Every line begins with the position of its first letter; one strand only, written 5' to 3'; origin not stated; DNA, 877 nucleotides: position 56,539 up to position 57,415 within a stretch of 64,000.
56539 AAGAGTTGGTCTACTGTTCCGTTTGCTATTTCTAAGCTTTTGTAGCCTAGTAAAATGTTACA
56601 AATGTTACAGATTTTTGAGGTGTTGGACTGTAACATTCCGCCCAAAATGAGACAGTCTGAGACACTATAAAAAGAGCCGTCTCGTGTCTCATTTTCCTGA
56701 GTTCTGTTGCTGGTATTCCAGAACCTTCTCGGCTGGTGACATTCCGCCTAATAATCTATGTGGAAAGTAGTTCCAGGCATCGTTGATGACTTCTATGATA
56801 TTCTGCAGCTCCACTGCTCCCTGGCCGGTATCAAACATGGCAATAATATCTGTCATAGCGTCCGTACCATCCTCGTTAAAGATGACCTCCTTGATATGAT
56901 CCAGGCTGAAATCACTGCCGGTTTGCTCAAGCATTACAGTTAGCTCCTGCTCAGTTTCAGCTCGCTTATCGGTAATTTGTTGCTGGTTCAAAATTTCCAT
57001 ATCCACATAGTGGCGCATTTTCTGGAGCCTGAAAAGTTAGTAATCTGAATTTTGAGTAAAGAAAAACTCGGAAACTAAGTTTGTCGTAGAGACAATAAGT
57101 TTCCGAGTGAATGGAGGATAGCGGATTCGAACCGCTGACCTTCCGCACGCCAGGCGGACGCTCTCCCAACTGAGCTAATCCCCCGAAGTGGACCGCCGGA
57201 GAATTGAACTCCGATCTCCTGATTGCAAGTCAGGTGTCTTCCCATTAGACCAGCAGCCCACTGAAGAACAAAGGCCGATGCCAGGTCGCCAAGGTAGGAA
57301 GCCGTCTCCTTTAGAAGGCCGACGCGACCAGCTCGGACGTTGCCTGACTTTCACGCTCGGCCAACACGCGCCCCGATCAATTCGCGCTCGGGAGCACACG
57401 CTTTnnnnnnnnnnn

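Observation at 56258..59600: Island-type junction: repeat array, tandem tRNA-Ala(GGC)/tRNA-Ala(UGC), GC-rich ligase gene, large serine recombinase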

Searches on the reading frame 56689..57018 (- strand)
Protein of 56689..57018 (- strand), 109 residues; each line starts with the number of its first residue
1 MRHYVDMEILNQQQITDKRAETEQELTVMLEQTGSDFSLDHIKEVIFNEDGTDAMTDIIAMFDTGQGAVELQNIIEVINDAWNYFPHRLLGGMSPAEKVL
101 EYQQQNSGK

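Call 9: search_protein_families(library=pfam, proteins=[window:56689-57018:-], max_evalue=0.01)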
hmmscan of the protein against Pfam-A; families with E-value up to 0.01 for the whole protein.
window:56689-57018:- (109 aa): 0 families

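Call 21: search_protein_families(library=ncbifam, proteins=[window:56689-57018:-], max_evalue=0.01)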
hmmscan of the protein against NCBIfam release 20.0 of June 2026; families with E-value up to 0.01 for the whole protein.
window:56689-57018:- (109 aa): 0 families

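Call 79: search_protein_families(library=padloc, proteins=[window:56689-57018:-], max_evalue=0.001)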
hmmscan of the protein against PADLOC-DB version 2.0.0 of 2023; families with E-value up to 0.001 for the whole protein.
window:56689-57018:- (109 aa): 0 families

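Call 80: search_protein_families(library=phrogs, proteins=[window:56689-57018:-], max_evalue=0.001)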
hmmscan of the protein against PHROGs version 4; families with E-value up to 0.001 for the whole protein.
window:56689-57018:- (109 aa): 0 families

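Call 97: search_protein_representatives(protein=window:56689-57018:-)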
Query: 109 residues. Proteins with E-value up to 0.001 (for the whole library): 270; up to 1e-10: 116; up to 1e-30: 2. The best 150 are listed.
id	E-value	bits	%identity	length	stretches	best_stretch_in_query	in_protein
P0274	6.3e-38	145.1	64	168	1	5-105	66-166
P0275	1.4e-32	127.9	63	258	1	6-99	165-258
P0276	1.2e-27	112.1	54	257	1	7-104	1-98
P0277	1.5e-27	111.8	53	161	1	14-105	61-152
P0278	3.3e-27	110.7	55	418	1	9-105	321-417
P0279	7.4e-27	109.6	54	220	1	11-103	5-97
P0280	9.7e-27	109.2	55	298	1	13-103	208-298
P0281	1.6e-26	108.5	54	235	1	8-107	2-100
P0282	1.8e-26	108.3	56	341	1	11-99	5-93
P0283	2.6e-26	107.8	55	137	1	7-97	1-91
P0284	2.6e-26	107.8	47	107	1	9-107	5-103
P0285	6.8e-26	106.5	51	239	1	12-106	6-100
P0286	2.1e-25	104.9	48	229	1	13-105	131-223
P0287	2.2e-25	104.8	53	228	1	21-105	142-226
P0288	8.1e-25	103.0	49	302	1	11-105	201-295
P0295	3.4e-22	94.6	44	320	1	6-105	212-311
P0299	1.8e-21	92.3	48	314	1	9-103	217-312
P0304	1.9e-20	89.0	49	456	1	13-98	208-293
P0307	4.0e-20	88.0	43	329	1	12-104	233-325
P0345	7.2e-15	71.1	40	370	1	13-100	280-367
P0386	5.4e-11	58.7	31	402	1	8-106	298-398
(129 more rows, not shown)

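Call 98: search_protein_families(library=pfam, proteins=[P0288, P0295, P0278, P0304, P0299, P0307, P0345, P0386, P0275, P0276], max_evalue=0.01)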
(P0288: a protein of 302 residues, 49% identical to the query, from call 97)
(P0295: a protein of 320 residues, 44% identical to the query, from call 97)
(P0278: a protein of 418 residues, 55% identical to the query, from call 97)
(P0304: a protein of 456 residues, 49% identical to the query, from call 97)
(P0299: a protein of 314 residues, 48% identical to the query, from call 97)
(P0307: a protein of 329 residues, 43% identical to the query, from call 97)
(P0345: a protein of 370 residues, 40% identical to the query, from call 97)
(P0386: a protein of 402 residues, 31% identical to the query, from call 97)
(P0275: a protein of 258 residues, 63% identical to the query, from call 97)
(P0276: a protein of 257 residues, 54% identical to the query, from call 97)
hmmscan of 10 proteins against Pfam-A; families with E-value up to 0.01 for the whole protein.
P0288 (302 aa): 0 families

P0295 (320 aa): 1 family
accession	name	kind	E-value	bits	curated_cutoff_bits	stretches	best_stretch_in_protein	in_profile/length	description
PF19677.4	DUF6179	-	0.0096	15.6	25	0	205-265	197-257/272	Family of unknown function (DUF6179)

P0278 (418 aa): 1 family
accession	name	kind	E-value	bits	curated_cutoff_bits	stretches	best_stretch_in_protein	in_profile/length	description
PF03167.25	UDG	-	0.00046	20.7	24.3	1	76-202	6-102/141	Uracil DNA glycosylase superfamily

P0304 (456 aa): 0 families

P0299 (314 aa): 0 families

P0307 (329 aa): 7 families
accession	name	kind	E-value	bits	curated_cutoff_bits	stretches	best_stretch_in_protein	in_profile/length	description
PF07719.23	TPR_2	-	2e-08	34.2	27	0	106-136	4-34/34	Tetratricopeptide repeat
PF13428.12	TPR_14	-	2.7e-06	28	23.5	0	8-42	8-42/44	Tetratricopeptide repeat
PF14559.12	TPR_19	-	1.5e-05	25.7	25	0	11-47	1-37/68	Tetratricopeptide repeat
PF13371.12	TPR_9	-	1.7e-05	25.2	35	0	12-60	6-54/73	Tetratricopeptide repeat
PF13432.12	TPR_16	-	0.001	19.9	32.7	0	6-44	2-40/65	Tetratricopeptide repeat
PF23914.1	TPR_CcmH_CycH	-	0.0035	17.7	42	0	24-132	39-150/158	Cytochrome c-type biogenesis protein H TPR domain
PF13431.12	TPR_17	-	0.0091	16.6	24.4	0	25-44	3-22/34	Tetratricopeptide repeat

P0345 (370 aa): 0 families

P0386 (402 aa): 1 family
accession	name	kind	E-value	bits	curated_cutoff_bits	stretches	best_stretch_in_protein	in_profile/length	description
PF11988.14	Dsl1_N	-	0.0037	16.8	25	1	298-358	171-232/350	Retrograde transport protein Dsl1 N terminal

P0275 (258 aa): 0 families

P0276 (257 aa): 0 families

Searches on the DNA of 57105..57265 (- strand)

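Call 83: search_dna_similar(query=window:57105-57265:-, collection=phages, mode=distant, max_rows=15, max_evalue=0.001)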
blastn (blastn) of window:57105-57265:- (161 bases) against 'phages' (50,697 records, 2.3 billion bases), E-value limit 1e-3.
Records with a match: 534; places in all: 556; records where one place covers at least 80% of the query: 3.
Best place of each record, by identity: 90-95% 2; 80-90% 203; 60-80% 329.
By first word of the organism name: Synechococcus 139; Pseudomonas 81; Vibrio 53; Mycobacterium 35; Escherichia 34; Enterococcus 30; Streptomyces 22; Salmonella 19; Erwinia 16; Aeromonas 11; and 28 more.
By host as written in the record: Synechococcus 68; Vibrio harveyi BAA-1116 36; Pseudomonas aeruginosa 34; - 34; Pseudomonas aeruginosa PAO1 25; Mycobacterium smegmatis mc2 155 24; Escherichia coli 19; Synechococcus sp. WH7803 16; and 125 more.
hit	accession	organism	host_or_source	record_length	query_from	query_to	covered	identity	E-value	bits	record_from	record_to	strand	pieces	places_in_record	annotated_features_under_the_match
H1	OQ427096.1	Xanthomonas phage X1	Xanthomonas campestris pv. campestris ...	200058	6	154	93%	74.2%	2e-18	97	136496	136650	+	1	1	tRNA-Ala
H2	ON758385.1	Xanthomonas phage BUDD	Xanthomonas sp.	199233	7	154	92%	74.0%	7e-18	95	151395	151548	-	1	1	none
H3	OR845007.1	Staphylococcus phage SA 1306 Kay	Staphylococcus aureus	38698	20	148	80%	70.6%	2e-5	55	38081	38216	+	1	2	record has no annotation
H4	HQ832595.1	Pseudomonas phage PaP1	Pseudomonas aeruginosa PA1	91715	33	150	73%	73.6%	1e-7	62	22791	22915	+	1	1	tRNA-Gly | tRNA-Pro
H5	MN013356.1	Pseudomonas phage vB_PaM_EPA1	Pseudomonas aeruginosa PAO1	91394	33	150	73%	73.6%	1e-7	62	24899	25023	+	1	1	tRNA-Gly | tRNA-Pro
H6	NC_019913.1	Pseudomonas phage PaP1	Pseudomonas aeruginosa PA1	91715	33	150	73%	73.6%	1e-7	62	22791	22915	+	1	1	tRNA-Gly | tRNA-Pro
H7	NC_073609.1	Pseudomonas phage vB_PaM_EPA1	Pseudomonas aeruginosa PAO1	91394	33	150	73%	73.6%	1e-7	62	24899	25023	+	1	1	tRNA-Gly | tRNA-Pro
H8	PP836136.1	Pseudomonas phage GEC_PNG3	Pseudomonas aeruginosa 573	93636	33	150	73%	73.6%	1e-7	62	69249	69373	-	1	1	none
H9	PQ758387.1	Pseudomonas phage 37F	Pseudomonas aeruginosa 147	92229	33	150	73%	72.8%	2e-6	57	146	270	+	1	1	tRNA-Gly | tRNA-Pro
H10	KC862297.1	Pseudomonas phage PAK_P1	Pseudomonas aeruginosa PAK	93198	33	150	73%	72.8%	2e-6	57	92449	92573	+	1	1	none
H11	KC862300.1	Pseudomonas phage PAK_P4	Pseudomonas aeruginosa PAK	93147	33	150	73%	72.8%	2e-6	57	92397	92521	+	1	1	tRNA-Gly | tRNA-Pro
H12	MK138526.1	Pseudomonas phage vB_PaeM_LCK69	Pseudomonas aeruginosa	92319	33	150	73%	72.8%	2e-6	57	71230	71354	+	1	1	tRNA-Gly | tRNA-Pro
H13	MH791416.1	Pseudomonas phage PaSzW-1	Pseudomonas aeruginosa PAO1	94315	33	150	73%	72.8%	2e-6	57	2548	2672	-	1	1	none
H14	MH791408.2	Pseudomonas phage PaZq-1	Pseudomonas aeruginosa PAO1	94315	33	150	73%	72.8%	2e-6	57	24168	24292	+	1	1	none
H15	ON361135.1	Pseudomonas phage vB_Pae_Kat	Pseudomonas aeruginosa PAO1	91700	33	150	73%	72.8%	2e-6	57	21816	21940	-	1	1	tRNA-Gly | tRNA-Pro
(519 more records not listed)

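Call 84: get_annotated_region(hit=H1, flank=4000)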
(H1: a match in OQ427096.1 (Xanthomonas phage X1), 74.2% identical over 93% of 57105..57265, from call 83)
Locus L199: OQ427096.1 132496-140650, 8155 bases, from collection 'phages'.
description: Xanthomonas phage X1, complete genome.
organism: Xanthomonas phage X1 (NCBI taxid 2511832)
taxonomy: Viruses; Duplodnaviria; Heunggongvirae; Uroviricota; Caudoviricetes
host: Xanthomonas campestris pv. campestris str. 8004; source: cave sediment; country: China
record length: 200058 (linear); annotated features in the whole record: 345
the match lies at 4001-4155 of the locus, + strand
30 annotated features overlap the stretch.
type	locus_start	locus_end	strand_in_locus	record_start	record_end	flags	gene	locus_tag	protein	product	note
CDS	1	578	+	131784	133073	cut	-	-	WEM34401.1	DNA ligase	-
CDS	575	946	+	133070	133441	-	-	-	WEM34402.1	hypothetical protein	-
CDS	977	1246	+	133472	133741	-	-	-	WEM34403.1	hypothetical protein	-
CDS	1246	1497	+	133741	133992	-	-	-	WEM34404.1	hypothetical protein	-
CDS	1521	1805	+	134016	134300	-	-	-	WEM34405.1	hypothetical protein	-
CDS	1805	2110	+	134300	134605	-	-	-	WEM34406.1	hypothetical protein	-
CDS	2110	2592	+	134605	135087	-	-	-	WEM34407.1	nucleoside 2-deoxyribosyltransferase domain-containing protein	-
CDS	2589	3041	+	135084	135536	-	-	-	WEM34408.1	hypothetical protein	-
tRNA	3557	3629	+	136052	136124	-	-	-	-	tRNA-Trp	-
tRNA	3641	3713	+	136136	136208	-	-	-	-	tRNA-Cys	-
tRNA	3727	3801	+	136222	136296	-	-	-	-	tRNA-Pro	-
tRNA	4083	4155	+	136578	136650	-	-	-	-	tRNA-Ala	-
tRNA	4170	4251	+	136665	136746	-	-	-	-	tRNA-Leu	-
tRNA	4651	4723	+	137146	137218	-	-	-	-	tRNA-Thr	-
tRNA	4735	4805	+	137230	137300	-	-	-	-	tRNA-Gly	-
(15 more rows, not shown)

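Call 87: search_dna_similar(query=window:57189-57259:-, collection=phages, mode=distant, max_rows=25, max_evalue=0.01)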
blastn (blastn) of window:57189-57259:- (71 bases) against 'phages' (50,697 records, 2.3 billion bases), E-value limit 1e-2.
Records with a match: 52; places in all: 52; records where one place covers at least 80% of the query: 9.
Best place of each record, by identity: 90-95% 2; 80-90% 42; 60-80% 8.
By first word of the organism name: Salmonella 17; Caulobacter 6; Mycobacterium 5; Erwinia 5; Escherichia 3; Streptomyces 3; Xanthomonas 2; Phage 2; Pectobacterium 2; Proteus 2; and 4 more.
By host as written in the record: Mycobacterium smegmatis mc2 155 5; Salmonella enterica 5; Salmonella sp. 4; Caulobacter vibrioides CB15 4; Erwinia amylovora ATCC 29780 3; Streptomyces griseus ATCC 10137 3; Salmonella enterica CICC 21501 2; Salmonella enterica subsp. enterica serovar Enteritidis PT1 2; and 16 more.
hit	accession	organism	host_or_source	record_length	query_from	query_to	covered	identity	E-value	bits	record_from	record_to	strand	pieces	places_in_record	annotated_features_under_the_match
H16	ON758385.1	Xanthomonas phage BUDD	Xanthomonas sp.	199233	1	71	100%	81.9%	3e-10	69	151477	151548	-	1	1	none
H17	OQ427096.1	Xanthomonas phage X1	Xanthomonas campestris pv. campestris ...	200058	1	71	100%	81.9%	3e-10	69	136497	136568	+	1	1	none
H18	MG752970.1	Ralstonia phage RsoM2USA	Ralstonia solanacearum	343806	1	71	100%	80.6%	5e-8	61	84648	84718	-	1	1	none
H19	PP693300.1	Yersinia phage vB_YenM_P778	Yersinia enterocolitica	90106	14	71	82%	87.9%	8e-12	74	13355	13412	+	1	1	hypothetical protein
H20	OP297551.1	Mycobacterium phage Skinny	Mycobacterium smegmatis mc2 155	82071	6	67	87%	77.4%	9e-5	50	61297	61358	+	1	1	115: tRNA-Val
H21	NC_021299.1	Mycobacterium phage PegLeg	Mycobacterium smegmatis mc2 155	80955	6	67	87%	77.4%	9e-5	50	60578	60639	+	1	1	tRNA-Val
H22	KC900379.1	Mycobacterium phage PegLeg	Mycobacterium smegmatis mc2 155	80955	6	67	87%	77.4%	9e-5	50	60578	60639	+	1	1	tRNA-Val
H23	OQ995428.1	Mycobacterium phage SlimJimmy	Mycobacterium smegmatis mc2 155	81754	6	67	87%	77.4%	9e-5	50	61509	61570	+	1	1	112: tRNA-Val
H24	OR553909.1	Mycobacterium phage Glaske16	Mycobacterium smegmatis mc2 155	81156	6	67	87%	77.4%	9e-5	50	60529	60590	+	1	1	113: tRNA-Val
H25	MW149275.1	Salmonella phage vB_SalS_ABTNLsp9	Salmonella enterica CICC 21501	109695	16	71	79%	80.4%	2e-5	53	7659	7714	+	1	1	tRNA-Ala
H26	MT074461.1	Salmonella phage smaug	Salmonella enterica subsp. enterica ...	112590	16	71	79%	80.4%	2e-5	53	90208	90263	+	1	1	tRNA-Ala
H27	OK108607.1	Salmonella phage vB_SenS_S124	Salmonella enterica subsp. enterica ...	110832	16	71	79%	80.4%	2e-5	53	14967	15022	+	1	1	tRNA-Ala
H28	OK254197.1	Escherichia phage PNJ1902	Escherichia coli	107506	16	71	79%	80.4%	2e-5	53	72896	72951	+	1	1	none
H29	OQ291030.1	Salmonella phage Kenya-K16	Salmonella enterica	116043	16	71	79%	80.4%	2e-5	53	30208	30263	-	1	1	tRNA-Ala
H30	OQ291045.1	Salmonella phage Kenya-K17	Salmonella enterica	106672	16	71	79%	80.4%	2e-5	53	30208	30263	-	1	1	record has no annotation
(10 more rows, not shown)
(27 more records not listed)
